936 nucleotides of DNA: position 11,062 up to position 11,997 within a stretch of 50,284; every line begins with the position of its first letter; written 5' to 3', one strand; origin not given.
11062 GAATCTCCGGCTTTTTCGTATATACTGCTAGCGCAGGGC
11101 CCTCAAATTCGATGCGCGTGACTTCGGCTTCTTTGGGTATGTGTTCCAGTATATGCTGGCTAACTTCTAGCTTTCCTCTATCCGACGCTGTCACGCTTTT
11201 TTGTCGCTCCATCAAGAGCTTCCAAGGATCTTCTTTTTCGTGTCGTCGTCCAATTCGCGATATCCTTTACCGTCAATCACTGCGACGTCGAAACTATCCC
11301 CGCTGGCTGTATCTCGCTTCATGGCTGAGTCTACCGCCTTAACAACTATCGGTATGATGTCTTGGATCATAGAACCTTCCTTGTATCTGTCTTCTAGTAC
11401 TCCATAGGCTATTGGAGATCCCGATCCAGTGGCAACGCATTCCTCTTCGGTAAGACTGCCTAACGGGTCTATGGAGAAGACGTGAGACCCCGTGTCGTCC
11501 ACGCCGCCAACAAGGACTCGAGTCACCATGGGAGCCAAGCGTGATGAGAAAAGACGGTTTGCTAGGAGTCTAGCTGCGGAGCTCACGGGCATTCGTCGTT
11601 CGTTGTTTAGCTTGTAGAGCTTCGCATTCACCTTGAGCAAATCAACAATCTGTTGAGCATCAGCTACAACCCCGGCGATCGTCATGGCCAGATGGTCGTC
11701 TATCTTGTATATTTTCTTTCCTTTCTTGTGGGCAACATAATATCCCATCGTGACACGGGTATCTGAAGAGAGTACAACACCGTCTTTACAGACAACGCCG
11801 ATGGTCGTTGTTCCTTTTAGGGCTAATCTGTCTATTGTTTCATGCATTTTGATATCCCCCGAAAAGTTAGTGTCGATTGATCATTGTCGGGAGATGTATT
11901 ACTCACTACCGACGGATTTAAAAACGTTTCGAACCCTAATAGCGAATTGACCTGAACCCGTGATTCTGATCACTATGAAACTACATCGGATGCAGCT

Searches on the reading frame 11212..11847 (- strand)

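Call 16: search_protein_families(library=pfam, proteins=[window:11212-11847:-], max_evalue=0.001)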
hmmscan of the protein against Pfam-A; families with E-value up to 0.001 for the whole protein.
window:11212-11847:- (211 aa): 1 family
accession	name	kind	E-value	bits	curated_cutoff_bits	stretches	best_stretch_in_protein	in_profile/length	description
PF00227.31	Proteasome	-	2.4e-58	197.3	22.4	1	11-191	3-189/189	Proteasome subunit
